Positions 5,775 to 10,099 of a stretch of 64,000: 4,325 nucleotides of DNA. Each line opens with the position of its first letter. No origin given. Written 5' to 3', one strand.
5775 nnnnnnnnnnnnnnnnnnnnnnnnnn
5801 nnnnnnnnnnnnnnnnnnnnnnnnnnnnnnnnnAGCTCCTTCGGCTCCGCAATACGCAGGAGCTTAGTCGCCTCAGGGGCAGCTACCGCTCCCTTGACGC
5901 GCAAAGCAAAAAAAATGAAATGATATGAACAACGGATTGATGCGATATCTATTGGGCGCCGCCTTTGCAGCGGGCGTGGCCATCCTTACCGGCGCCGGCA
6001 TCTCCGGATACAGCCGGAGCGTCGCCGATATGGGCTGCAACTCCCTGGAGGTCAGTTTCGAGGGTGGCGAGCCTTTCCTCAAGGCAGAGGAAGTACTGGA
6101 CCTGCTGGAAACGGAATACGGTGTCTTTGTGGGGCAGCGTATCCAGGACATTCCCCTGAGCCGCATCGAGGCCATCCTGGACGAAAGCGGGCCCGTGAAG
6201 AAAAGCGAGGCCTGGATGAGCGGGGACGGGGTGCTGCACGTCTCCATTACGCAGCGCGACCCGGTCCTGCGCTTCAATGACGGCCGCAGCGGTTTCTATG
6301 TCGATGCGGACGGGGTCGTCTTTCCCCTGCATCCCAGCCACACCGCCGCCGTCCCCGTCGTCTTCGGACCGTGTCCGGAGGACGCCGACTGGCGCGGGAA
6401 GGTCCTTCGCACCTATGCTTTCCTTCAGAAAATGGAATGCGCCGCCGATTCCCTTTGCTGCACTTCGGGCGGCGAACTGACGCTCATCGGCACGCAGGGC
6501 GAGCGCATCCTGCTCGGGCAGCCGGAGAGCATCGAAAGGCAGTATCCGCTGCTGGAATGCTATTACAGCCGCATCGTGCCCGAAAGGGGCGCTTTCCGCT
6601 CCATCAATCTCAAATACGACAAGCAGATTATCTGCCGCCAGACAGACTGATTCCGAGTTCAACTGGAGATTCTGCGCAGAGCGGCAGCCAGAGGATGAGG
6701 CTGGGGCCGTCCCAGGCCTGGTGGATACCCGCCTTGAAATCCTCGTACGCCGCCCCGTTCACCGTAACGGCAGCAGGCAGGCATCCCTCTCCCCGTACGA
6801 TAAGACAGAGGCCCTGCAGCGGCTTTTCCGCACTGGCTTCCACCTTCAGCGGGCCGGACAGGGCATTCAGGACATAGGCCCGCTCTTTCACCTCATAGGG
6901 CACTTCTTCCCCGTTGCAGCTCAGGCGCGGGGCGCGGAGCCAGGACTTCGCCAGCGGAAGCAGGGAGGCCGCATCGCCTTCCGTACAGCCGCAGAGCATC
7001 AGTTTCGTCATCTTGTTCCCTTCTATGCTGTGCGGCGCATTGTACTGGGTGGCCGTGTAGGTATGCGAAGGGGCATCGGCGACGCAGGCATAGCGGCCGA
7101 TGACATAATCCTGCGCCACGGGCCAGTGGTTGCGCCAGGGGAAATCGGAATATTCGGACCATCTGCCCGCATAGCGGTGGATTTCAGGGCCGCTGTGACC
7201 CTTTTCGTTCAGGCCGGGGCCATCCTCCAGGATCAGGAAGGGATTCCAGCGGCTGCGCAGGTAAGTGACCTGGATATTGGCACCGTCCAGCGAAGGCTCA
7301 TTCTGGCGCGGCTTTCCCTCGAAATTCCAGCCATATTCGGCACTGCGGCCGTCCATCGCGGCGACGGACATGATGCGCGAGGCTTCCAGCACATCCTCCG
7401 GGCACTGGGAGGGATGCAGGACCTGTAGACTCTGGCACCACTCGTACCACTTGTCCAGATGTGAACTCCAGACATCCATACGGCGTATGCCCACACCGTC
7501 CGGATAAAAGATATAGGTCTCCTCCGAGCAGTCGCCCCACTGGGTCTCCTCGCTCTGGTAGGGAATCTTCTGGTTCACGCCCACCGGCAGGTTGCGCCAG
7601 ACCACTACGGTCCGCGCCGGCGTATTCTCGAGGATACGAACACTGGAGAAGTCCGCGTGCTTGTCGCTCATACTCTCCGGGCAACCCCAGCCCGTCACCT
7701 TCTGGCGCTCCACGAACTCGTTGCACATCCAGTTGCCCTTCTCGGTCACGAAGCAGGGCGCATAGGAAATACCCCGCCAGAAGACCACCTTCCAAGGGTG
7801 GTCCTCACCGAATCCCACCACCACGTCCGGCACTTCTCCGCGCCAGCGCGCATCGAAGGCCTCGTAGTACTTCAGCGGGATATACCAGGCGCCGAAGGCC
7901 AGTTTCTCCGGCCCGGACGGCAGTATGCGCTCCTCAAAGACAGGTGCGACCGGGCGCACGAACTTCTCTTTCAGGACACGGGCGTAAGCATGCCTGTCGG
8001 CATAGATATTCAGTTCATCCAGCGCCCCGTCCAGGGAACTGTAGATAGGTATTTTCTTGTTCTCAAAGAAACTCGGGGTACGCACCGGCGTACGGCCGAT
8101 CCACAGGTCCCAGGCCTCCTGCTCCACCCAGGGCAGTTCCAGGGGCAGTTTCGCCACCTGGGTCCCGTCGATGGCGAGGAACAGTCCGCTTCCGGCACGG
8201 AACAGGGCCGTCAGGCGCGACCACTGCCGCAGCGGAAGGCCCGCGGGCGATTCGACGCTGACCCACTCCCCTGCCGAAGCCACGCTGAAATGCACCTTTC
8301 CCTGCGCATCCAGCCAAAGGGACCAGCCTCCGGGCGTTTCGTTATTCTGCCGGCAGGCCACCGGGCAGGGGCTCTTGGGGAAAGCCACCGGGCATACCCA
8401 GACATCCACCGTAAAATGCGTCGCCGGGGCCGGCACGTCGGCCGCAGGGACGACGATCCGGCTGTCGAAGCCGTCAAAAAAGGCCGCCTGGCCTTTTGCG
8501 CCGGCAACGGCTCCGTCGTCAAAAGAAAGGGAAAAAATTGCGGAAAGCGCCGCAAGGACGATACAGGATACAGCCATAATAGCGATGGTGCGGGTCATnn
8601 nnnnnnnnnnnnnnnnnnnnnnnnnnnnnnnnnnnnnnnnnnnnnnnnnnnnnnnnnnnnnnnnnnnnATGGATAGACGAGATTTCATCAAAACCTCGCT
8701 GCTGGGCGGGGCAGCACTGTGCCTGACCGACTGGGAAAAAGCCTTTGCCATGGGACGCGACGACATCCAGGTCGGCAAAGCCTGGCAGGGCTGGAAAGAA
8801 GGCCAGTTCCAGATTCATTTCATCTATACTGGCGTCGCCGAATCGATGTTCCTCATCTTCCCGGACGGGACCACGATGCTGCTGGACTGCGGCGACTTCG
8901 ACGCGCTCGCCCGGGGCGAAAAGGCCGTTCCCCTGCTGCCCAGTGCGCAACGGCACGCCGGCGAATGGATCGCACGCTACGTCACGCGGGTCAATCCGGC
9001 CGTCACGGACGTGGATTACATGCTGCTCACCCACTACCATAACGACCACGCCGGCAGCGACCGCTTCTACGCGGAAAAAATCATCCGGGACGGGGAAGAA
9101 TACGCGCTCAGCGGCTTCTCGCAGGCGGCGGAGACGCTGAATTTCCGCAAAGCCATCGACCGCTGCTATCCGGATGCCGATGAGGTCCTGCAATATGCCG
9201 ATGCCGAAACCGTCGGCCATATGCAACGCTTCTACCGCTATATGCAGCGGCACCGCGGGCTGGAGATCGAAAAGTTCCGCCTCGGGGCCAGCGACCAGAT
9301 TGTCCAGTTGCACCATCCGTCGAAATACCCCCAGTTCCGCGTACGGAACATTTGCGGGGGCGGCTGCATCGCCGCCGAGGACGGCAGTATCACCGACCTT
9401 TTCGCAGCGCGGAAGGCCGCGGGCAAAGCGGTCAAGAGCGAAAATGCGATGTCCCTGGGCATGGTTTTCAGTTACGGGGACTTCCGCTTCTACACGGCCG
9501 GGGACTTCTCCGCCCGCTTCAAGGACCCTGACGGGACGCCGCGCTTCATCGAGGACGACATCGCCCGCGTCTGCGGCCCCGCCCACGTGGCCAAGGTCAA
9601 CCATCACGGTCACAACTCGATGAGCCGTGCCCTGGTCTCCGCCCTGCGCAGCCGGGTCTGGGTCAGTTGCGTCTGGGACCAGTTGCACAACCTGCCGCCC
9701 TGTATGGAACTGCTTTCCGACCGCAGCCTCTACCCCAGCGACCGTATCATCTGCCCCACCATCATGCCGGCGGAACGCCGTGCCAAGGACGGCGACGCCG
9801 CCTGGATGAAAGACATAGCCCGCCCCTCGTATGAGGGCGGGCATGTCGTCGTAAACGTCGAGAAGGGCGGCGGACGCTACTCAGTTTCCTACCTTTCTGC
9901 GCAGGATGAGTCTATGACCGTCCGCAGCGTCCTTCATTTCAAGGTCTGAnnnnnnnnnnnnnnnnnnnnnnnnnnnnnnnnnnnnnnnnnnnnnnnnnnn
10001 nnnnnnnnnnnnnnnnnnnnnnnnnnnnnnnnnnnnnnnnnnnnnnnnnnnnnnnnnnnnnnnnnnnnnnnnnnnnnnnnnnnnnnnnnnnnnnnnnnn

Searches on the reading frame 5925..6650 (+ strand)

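Call 33: search_protein_families(library=pfam, proteins=[window:5925-6650:+], max_evalue=0.0001)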
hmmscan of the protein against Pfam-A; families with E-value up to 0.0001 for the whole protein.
window:5925-6650:+ (241 aa): 0 families

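Call 63: search_protein_families(library=pfam, proteins=[window:5925-6650:+], max_evalue=1)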
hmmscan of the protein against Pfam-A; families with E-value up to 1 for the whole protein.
window:5925-6650:+ (241 aa): 1 family
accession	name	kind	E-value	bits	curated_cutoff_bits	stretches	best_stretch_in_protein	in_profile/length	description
PF03799.20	FtsQ_DivIB_C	-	0.0042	18.4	21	1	123-217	9-103/114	Cell division protein FtsQ/DivIB, C-terminal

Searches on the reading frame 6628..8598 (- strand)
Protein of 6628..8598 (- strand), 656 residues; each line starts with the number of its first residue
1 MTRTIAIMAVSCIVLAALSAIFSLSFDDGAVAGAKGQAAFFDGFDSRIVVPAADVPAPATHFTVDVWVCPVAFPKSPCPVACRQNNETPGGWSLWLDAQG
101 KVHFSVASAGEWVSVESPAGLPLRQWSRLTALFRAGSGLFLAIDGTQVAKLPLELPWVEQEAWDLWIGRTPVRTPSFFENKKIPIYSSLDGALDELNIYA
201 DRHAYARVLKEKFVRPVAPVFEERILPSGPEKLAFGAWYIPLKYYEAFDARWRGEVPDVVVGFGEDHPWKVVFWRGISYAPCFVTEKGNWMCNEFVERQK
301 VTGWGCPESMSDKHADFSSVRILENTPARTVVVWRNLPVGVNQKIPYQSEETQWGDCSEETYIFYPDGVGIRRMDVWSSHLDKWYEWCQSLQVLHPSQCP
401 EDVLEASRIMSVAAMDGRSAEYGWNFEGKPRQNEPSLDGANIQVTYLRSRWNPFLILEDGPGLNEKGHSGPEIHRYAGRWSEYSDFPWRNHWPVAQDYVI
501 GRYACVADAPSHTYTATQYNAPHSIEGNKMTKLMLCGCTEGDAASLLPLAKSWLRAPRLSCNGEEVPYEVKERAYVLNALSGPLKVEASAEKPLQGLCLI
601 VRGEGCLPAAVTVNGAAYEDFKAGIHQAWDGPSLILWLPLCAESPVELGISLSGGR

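Call 33: search_protein_families(library=pfam, proteins=[window:6628-8598:-], max_evalue=0.0001)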
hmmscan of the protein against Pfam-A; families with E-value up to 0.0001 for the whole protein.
window:6628-8598:- (656 aa): 1 family
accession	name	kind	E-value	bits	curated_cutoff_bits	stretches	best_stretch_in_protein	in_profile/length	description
PF13385.13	Laminin_G_3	-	2.4e-14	54.2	27.6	1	45-200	4-142/151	Concanavalin A-like lectin/glucanases superfamily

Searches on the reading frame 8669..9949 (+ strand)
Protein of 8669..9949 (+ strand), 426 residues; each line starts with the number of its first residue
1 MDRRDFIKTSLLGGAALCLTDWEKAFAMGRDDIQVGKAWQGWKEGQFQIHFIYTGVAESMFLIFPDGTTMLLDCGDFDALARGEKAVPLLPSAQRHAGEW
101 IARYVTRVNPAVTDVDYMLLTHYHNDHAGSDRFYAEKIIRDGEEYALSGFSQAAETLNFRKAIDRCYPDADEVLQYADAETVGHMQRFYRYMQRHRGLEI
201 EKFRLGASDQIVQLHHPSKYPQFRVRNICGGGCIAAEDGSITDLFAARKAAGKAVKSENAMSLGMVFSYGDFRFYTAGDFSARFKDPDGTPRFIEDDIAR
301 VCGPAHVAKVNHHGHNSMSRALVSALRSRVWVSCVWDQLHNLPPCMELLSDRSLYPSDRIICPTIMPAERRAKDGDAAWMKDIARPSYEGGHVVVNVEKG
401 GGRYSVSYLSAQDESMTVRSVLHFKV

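Call 33: search_protein_families(library=pfam, proteins=[window:8669-9949:+], max_evalue=0.0001)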
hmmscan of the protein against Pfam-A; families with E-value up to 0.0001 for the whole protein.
window:8669-9949:+ (426 aa): 1 family
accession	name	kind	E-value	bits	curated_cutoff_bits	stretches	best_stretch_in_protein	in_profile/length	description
PF00753.33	Lactamase_B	-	2.3e-08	34.7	22.7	1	55-131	3-60/196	Metallo-beta-lactamase superfamily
